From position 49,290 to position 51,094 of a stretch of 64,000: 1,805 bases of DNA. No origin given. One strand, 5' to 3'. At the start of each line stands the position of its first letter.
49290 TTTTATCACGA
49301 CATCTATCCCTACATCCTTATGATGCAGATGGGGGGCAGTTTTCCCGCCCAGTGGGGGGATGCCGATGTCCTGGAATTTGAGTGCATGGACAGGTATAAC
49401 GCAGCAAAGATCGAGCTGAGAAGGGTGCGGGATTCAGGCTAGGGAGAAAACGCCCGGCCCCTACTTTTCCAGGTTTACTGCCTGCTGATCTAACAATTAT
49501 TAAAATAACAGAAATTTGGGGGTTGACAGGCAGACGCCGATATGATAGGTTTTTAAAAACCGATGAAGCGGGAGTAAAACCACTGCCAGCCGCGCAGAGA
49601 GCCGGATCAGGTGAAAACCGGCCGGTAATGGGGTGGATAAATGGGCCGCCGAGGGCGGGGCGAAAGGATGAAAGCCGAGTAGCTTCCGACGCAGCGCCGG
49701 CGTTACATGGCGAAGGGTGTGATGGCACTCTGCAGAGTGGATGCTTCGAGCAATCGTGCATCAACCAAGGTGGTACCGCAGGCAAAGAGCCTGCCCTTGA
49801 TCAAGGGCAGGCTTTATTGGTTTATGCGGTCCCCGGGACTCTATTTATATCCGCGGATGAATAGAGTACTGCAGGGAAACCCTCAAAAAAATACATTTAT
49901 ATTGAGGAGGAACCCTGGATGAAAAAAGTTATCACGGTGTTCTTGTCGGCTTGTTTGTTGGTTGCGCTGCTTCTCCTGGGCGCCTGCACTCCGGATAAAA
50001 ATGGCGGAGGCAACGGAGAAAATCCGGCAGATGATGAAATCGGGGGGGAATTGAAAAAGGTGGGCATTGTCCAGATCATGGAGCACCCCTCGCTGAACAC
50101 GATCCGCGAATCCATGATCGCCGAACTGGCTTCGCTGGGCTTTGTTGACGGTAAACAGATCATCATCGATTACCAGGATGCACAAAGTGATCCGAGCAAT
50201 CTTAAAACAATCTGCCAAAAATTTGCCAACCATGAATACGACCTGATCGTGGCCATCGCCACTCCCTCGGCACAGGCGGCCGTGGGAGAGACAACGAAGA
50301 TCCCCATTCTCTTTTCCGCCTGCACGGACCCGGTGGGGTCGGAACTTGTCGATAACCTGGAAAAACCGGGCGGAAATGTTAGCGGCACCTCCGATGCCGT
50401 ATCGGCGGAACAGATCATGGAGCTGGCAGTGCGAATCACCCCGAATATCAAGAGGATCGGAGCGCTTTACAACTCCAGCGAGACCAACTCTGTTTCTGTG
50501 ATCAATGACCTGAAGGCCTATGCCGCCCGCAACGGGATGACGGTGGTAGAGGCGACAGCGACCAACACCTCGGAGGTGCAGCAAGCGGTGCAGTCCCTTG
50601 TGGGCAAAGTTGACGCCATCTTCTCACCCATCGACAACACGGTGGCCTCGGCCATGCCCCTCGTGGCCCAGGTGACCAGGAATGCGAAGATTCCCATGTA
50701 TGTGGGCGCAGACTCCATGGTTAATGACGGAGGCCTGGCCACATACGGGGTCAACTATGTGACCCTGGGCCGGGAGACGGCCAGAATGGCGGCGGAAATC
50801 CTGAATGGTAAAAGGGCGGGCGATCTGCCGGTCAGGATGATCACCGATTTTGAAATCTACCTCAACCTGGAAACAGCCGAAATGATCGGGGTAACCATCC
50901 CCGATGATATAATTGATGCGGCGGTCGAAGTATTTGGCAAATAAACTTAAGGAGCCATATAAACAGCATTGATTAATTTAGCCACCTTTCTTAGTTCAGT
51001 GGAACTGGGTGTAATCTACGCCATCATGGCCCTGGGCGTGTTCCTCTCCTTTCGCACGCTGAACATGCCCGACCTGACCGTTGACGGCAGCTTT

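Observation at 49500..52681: T-box riboswitch controlling an uncharacterised COG2984/COG4120/COG1101 ABC transporter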

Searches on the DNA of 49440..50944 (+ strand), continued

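Call 31: search_rna_families(sources=[L010, L014, L015, L017, L024, L027, L029, L030, L036, L031], threshold=evalue, max_evalue=0.001, show_alignments=4)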
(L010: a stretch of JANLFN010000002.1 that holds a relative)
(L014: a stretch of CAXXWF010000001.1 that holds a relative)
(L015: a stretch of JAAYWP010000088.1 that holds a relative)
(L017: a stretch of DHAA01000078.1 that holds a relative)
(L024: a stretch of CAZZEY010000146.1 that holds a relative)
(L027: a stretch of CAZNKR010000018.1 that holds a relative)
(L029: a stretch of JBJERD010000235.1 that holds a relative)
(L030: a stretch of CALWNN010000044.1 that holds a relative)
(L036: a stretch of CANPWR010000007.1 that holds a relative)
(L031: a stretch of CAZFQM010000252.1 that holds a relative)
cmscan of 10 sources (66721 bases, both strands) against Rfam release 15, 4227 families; matches with E-value up to 0.001: 1.
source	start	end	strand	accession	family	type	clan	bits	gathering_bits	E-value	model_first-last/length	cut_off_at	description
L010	3654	3921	+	RF00230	T-box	Cis-reg; leader;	-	76.1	93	1.1e-14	1-219/219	no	T-box leader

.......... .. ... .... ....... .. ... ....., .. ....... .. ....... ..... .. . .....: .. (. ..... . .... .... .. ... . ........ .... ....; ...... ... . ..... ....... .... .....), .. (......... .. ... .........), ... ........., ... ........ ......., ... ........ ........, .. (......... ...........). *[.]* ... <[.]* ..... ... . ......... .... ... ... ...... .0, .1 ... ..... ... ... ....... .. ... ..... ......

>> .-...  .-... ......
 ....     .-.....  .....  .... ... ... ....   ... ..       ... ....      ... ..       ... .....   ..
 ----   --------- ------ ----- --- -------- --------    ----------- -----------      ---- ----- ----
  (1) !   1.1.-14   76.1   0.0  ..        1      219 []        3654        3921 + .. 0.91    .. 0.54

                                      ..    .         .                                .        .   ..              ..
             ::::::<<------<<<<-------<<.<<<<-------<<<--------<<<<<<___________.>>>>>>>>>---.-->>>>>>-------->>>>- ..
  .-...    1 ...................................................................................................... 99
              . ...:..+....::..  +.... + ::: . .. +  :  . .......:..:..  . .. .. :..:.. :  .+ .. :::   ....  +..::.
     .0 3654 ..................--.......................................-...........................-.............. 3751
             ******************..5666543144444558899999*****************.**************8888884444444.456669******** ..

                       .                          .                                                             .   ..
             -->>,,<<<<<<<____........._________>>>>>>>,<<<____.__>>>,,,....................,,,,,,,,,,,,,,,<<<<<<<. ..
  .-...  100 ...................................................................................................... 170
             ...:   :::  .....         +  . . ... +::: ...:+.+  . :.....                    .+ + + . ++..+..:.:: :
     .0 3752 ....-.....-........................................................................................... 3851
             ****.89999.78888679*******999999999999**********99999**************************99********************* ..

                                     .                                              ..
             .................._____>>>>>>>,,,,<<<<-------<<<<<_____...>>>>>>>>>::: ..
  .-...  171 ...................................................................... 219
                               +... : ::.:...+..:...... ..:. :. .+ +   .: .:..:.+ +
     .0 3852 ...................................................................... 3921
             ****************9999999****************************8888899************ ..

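Call 51: search_rna_families(sources=[L051, L033, L038, L043, L050, L048, L053], threshold=evalue, max_evalue=0.01, show_alignments=3)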
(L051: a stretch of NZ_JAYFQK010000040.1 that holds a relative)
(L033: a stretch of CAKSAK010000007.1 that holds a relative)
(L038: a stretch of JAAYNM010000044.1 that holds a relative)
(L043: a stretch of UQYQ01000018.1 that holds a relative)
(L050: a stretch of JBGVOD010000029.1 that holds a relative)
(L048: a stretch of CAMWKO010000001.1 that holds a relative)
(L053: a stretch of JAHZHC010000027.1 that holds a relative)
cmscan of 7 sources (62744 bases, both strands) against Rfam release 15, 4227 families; matches with E-value up to 0.01: 0.
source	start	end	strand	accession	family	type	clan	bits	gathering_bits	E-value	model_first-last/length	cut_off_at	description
